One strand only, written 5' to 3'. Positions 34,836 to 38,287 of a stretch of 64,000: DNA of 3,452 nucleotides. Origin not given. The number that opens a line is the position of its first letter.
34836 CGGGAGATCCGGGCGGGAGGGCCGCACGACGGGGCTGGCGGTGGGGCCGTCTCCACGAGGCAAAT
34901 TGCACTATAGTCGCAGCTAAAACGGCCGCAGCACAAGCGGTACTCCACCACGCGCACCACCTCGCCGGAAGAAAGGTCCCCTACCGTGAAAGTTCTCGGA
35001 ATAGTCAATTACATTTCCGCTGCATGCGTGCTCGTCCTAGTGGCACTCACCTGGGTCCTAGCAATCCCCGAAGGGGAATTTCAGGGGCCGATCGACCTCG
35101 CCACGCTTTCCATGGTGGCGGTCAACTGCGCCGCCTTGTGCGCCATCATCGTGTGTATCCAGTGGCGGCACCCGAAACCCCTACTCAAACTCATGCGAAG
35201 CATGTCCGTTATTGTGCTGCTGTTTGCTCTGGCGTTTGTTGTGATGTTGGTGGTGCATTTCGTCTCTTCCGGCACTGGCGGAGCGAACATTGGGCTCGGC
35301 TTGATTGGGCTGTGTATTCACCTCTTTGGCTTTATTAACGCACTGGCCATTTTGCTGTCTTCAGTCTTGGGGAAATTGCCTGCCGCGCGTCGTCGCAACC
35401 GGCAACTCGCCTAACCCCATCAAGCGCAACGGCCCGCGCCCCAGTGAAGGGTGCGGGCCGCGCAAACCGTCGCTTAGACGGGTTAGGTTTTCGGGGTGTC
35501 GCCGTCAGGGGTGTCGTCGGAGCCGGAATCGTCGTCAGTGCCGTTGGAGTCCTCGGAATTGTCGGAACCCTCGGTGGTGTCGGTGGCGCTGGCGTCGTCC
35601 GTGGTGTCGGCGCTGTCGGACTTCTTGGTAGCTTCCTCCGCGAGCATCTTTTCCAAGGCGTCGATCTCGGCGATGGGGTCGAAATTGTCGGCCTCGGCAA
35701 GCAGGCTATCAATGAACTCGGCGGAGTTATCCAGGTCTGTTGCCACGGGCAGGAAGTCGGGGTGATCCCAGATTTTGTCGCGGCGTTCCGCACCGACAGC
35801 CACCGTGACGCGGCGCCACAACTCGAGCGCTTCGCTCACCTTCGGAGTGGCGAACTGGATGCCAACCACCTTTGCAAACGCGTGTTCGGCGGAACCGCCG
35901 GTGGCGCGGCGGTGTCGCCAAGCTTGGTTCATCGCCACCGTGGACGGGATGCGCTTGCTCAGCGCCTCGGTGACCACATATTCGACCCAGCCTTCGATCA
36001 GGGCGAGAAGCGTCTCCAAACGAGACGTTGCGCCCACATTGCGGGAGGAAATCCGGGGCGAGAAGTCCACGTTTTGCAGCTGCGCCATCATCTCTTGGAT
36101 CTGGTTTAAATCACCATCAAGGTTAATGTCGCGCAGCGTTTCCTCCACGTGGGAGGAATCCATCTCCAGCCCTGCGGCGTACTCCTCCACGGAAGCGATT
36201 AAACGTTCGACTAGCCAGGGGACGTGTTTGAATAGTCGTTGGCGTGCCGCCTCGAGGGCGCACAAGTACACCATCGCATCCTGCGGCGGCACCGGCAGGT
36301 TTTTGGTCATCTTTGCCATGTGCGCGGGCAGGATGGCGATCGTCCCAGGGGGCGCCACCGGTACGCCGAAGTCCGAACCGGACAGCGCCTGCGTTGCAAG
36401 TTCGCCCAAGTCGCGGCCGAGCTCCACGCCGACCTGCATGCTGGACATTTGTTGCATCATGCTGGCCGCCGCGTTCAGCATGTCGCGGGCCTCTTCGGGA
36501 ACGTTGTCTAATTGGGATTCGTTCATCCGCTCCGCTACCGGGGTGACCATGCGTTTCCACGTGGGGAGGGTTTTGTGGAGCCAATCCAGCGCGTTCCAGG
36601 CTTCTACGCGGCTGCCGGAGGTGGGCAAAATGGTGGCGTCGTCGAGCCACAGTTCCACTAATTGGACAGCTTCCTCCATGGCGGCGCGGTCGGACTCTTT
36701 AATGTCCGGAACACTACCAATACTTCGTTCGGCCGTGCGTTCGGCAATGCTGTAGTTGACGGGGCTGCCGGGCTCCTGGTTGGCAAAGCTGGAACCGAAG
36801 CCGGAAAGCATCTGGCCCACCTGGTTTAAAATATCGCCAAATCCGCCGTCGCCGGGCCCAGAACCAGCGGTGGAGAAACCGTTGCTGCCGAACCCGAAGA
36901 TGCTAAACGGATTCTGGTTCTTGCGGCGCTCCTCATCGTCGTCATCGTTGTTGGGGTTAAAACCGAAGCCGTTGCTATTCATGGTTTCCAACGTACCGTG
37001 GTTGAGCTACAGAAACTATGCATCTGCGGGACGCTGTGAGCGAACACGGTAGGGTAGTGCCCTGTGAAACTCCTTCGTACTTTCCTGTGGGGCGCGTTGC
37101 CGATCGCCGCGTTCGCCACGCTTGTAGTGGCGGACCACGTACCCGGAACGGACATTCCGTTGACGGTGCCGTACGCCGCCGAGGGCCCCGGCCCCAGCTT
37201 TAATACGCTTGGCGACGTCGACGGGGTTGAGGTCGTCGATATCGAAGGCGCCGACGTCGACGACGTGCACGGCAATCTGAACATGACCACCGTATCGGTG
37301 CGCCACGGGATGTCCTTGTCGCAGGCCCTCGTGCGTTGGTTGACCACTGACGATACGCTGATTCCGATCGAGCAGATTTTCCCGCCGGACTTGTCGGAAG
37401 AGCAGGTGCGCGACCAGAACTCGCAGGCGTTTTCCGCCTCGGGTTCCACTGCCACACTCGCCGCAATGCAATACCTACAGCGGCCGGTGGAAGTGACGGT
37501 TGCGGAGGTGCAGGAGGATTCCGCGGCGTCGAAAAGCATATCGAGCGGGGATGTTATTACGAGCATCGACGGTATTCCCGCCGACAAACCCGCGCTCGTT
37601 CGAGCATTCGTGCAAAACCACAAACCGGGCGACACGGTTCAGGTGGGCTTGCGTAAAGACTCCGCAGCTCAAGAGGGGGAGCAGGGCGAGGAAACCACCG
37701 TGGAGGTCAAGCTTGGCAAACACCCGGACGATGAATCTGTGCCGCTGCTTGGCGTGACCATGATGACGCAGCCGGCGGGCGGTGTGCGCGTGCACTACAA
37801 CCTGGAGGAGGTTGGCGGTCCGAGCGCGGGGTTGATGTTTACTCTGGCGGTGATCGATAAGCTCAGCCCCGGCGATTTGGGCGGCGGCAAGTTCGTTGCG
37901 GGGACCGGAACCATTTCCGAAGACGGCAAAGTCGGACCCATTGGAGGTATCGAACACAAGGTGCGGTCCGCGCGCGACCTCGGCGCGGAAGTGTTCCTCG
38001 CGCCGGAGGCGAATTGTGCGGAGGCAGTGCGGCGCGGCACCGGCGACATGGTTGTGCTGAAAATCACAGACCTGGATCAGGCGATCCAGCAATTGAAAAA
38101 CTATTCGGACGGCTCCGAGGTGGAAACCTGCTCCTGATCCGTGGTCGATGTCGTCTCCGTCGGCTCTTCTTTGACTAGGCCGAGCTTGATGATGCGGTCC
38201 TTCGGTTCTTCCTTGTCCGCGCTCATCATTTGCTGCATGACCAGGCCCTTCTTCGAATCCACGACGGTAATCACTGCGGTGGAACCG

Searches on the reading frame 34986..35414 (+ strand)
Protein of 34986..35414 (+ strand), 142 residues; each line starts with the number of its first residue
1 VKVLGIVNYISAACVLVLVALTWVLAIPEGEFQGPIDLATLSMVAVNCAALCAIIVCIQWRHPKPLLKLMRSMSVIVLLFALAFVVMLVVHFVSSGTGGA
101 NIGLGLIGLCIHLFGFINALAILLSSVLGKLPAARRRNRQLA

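Call 3: search_protein_families(library=pfam, proteins=[window:34986-35414:+], max_evalue=0.01)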
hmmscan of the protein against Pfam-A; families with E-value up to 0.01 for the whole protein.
window:34986-35414:+ (142 aa): 0 families

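Call 4: search_protein_families(library=ncbifam, proteins=[window:34986-35414:+], max_evalue=0.01)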
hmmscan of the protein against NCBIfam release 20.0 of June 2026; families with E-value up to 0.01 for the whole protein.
window:34986-35414:+ (142 aa): 0 families

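Call 20: find_homologous_proteins(query=window:34986-35414:+, max_evalue=1)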
Query window:34986-35414:+ (142 aa): 2 proteins with E <= 1 among 130 candidates.
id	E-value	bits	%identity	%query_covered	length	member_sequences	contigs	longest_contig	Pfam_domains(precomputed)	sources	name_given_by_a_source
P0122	1.6e-81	289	100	100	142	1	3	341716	-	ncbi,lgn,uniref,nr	ncbi:hypothetical protein [Corynebacterium sp.]|uniref:hypothetical protein n=1 Tax=Corynebacterium 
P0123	4.0e-32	129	50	100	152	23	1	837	-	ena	-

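Call 23: find_encoding_contigs(protein=P0123, flank=3000, max_places=6)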
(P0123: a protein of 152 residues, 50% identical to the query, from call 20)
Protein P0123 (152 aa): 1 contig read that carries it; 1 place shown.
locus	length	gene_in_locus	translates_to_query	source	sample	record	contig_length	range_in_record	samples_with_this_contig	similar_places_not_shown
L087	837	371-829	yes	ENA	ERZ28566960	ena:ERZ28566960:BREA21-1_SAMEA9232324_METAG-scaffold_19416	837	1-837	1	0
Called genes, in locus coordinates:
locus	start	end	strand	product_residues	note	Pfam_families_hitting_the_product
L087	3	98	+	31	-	?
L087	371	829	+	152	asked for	-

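Call 31: find_related_loci(query=A3, collection=metagenome_contigs, flank=4000)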
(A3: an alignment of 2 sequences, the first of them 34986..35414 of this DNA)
Query A3 (142 aa) in metagenome_contigs; peptide patterns used: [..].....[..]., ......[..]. (x = any residue, [..] = any of these).
195 stretches matched a pattern, but none encodes a relative of the query by tblastn (E <= 1e-3).

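Call 40: find_encoding_contigs(protein=P0122, flank=3000, max_places=6)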
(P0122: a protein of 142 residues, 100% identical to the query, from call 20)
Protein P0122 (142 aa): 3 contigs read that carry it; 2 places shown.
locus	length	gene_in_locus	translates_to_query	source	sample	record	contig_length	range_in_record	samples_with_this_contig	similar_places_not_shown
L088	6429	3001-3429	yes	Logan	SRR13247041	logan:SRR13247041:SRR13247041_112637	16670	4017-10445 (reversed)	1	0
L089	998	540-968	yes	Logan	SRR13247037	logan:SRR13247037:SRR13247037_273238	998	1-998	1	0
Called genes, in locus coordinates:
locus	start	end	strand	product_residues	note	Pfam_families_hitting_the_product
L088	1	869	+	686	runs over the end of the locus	PF00580:UvrD-helicase, PF13245:AAA_19, PF13604:AAA_30 (faint), PF13361:UvrD_C, PF13538:UvrD_C_2, PF00570:HRDC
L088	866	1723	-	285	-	-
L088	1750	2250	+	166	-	PF01863:YgjP-like, PF10263:SprT-like (weak)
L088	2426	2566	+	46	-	-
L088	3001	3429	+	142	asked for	-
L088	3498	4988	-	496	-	PF10103:Zincin_2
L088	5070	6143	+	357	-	PF13180:PDZ_2, PF00595:PDZ (weak), PF05362:Lon_C (weak)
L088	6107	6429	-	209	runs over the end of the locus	-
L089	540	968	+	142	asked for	-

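Call 60: predict_structure(alignment_id=A3)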
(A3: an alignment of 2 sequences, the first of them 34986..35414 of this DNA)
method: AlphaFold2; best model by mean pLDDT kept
length: 142 residues; sequences in the alignment: 2
mean_pLDDT: 76.3   pTM: 0.59
mean pLDDT of the five models: 76.3, 63.7, 61.1, 56.1, 53.5
residues with pLDDT >= 90: 0; 70-90: 111; 50-70: 31; < 50: 0
segments of 3 or more residues with pLDDT < 50: none
pLDDT, mean of each block of 10 residues (from residue 1): 76 83 75 73 83 83 68 81 81 63 77 82 75 67 68
secondary structure, 60 per line:
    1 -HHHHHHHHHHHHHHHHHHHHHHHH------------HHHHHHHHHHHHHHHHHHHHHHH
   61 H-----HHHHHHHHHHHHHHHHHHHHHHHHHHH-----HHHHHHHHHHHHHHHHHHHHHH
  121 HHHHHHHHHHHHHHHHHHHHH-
elements in order: H2-25 H38-61 H67-93 H99-141

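Call 65: fold_search(model_id=the predicted structure, library=pdb)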
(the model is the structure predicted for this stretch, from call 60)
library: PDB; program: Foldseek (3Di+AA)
matches with E <= 10: 309; with E <= 0.001: 0
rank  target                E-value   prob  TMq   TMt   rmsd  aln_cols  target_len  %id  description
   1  6egc                  4.3e-01  0.94  0.54  0.53   4.6       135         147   10  Single-chain version of 2L4HC2_23 (PDB 5J0K) (released 2019-05-29)
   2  3cax                  5.6e-01  0.72  0.45  0.22   4.9       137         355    8  Crystal structure of uncharacterized protein PF0695 (released 2008-03-18)
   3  7zjg_A                6.9e-01  0.84  0.51  0.15   4.1       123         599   16  Probenecid (released 2023-01-18)
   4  9gu1_A                7.2e-01  0.75  0.46  0.24   5.6       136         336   12  Human adult muscle nAChR in resting state in nanodisc with alpha-bungarotoxin (released 2025-05-14)
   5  7t38_A                7.2e-01  0.66  0.47  0.14   9.3       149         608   17  Inactivated state of 2-APB and CBD-bound wildtype rat TRPV2 in nanodiscs (released 2022-05-04)
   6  7t37_A                8.5e-01  0.60  0.47  0.14   4.7       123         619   19  Activated state of 2-APB and CBD-bound wildtype rat TRPV2 in nanodiscs (released 2022-05-04)
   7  8ekp_A                1.2e+00  0.75  0.54  0.15   4.2       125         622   15  Apo rat TRPV2 in nanodiscs, state 1 (released 2023-09-27)
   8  9b3v_A                1.2e+00  0.69  0.53  0.17   9.2       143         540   14  Rat TRPV2 WT in the presence of probenecid and 2-APB (released 2025-02-26)
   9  8f6k_A                1.2e+00  0.57  0.44  0.26   6.6       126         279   17  Cryo-EM structure of a Zinc-loaded H263A/D287A mutant of the YiiP-Fab complex (released 2023-02-08)
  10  9oic_A                1.3e+00  0.66  0.52  0.34   9.5       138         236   15  Structure of shaker-IR-I384R (released 2025-12-03)
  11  8pw5_p                1.3e+00  0.66  0.47  0.30   4.7       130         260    8  CS respirasome from murine liver (released 2024-04-24)
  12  7cm3_A                1.3e+00  0.44  0.46  0.07   8.3       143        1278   15  Cryo-EM structure of human NALCN in complex with FAM155A (released 2020-11-11)
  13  7lpd_A                1.4e+00  0.54  0.51  0.18   9.0       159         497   14  Cryo-EM structure of full-length TRPV1 with capsaicin at 48 degrees Celsius, in an intermediate state, class 2 (released 2021-07-28)
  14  5iwk                  1.4e+00  0.38  0.46  0.15   7.4       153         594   12  Structure of Transient Receptor Potential (TRP) channel TRPV6 (released 2016-06-15)
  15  8t3l_B                1.4e+00  0.51  0.48  0.27   5.2       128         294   15  TRPV1 in nanodisc bound with 2 LPA molecules in neighboring monomers (released 2024-05-08)
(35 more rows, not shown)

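Call 66: search_protein_families(library=pfam, proteins=[L090:1293-1748:+, L090:2842-3831:-, window:34986-35414:+], max_evalue=1)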
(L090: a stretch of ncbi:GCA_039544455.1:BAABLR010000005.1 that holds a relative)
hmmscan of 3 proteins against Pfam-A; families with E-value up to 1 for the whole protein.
L090:1293-1748:+ (151 aa): 3 families
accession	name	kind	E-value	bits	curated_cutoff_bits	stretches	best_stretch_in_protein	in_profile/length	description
PF07332.16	Phage_holin_3_6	-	0.017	15.6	28.4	1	79-127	24-71/116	Putative Actinobacterial Holin-X, holin superfamily III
PF08044.16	DUF1707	-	0.036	14.5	27.6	1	27-63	16-52/53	DUF1707 SHOCT-like domain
PF09726.14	Macoilin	-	0.076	12.1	32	1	93-140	21-72/671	Macoilin family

L090:2842-3831:- (329 aa): 1 family
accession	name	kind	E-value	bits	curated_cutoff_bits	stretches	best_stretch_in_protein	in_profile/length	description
PF18741.7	MTES_1575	-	0.089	13.3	38.2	1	254-310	37-95/96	REase_MTES_1575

window:34986-35414:+ (142 aa): 1 family
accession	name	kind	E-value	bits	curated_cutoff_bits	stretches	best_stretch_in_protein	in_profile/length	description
PF06814.19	GOST_TM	-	0.4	10.7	25.2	1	3-134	31-171/246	GOST, seven transmembrane domain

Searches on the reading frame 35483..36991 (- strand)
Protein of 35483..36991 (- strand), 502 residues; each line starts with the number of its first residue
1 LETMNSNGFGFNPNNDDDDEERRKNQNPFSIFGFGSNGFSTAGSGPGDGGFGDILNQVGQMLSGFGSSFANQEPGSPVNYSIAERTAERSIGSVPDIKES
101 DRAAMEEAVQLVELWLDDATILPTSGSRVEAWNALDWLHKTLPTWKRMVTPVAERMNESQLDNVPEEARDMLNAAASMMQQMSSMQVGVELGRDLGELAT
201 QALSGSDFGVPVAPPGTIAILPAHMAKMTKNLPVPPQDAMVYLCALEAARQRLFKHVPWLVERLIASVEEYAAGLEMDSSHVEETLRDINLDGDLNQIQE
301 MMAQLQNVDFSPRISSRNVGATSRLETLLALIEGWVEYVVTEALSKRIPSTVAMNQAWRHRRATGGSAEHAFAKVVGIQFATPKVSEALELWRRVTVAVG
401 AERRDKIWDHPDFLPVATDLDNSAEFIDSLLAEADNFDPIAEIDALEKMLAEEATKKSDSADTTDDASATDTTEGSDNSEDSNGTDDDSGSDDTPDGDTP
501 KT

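Call 3: search_protein_families(library=pfam, proteins=[window:35483-36991:-], max_evalue=0.01)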
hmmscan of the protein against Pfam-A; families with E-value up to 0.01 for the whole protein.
window:35483-36991:- (502 aa): 1 family
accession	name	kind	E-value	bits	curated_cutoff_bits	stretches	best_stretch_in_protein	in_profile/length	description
PF10103.15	Zincin_2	-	6.3e-109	364.8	25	1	78-427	1-344/344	Zincin-like metallopeptidase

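Call 4: search_protein_families(library=ncbifam, proteins=[window:35483-36991:-], max_evalue=0.01)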
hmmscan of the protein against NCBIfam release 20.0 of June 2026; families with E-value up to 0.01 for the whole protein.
window:35483-36991:- (502 aa): 2 families
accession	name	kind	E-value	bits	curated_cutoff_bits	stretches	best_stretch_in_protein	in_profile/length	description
TIGR03624.1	TIGR03624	subfamily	2e-101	339.7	136.05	1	78-430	1-345/346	putative hydrolase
TIGR03883.1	DUF2342_F420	subfamily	1.3e-23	83.8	171.35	1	78-428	1-343/346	uncharacterized protein, coenzyme F420 biosynthesis associated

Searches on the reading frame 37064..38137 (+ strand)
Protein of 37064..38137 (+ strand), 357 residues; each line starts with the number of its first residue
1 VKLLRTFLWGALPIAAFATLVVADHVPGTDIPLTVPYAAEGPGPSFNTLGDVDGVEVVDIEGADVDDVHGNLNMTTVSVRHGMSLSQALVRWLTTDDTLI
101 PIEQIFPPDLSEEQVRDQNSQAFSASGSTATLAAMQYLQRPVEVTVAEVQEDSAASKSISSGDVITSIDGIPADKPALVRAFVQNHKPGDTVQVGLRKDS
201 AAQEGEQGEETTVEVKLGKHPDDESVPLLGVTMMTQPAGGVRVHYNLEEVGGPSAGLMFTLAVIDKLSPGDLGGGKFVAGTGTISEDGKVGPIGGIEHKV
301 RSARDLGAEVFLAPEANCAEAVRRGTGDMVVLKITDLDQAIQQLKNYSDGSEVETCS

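Call 3: search_protein_families(library=pfam, proteins=[window:37064-38137:+], max_evalue=0.01)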
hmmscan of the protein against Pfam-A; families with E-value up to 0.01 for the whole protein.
window:37064-38137:+ (357 aa): 4 families
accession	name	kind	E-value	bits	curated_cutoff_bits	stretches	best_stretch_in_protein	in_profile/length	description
PF13180.12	PDZ_2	-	6.1e-11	42.9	27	1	140-203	12-74/80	PDZ domain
PF00595.29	PDZ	-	1.6e-06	28.8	23.2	1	143-195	26-79/81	PDZ domain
PF05362.19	Lon_C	-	1.9e-06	28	21.1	1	252-320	109-175/205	Lon protease (S16) C-terminal proteolytic domain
PF17820.7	PDZ_6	-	0.0017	18.5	27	1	146-187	2-44/54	PDZ domain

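Call 4: search_protein_families(library=ncbifam, proteins=[window:37064-38137:+], max_evalue=0.01)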
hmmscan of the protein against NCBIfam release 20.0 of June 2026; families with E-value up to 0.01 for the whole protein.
window:37064-38137:+ (357 aa): 11 families
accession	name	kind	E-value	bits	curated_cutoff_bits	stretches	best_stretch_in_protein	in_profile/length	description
NF041438.1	SepM_fam_S16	equivalog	1.1e-35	123.3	200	1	34-327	22-303/340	SepM family pheromone-processing serine protease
TIGR02902.1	spore_lonB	equivalog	2.9e-08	32.8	723.3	1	249-342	438-528/531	ATP-dependent protease LonB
TIGR02903.1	spore_lon_C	equivalog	4e-07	28.9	678.8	1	249-341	522-611/615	Lon family ATP-dependent protease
TIGR02037.1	degP_htrA_DO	subfamily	5.1e-07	29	416.2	1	134-221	251-331/434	Do family serine endopeptidase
NF007526.1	PRK10139.1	equivalog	1.6e-06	27.1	756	1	143-205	292-355/456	serine endoprotease DegQ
TIGR00764.1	lon_rel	equivalog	1.3e-05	24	516.6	1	247-338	495-586/608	ATP-dependent protease LonB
NF041521.1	HhoA_HhoB_HtrA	equivalog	0.0006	19.2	450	1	142-203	263-325/335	HhoA/HhoB/HtrA family serine endopeptidase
TIGR00763.1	lon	equivalog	0.00076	18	608.05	1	252-318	701-765/795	endopeptidase La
NF008053.0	PRK10787.1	equivalog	0.0019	16.4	891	1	251-319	676-742/784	endopeptidase La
NF040960.1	MamE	equivalog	0.0026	16.4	800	1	144-201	469-527/659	magnetosome formation protease MamE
NF041199.1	trx7_PDZ_seleno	equivalog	0.0059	15.6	300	1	149-200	328-381/390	Trx7/PDZ domain-containing (seleno)protein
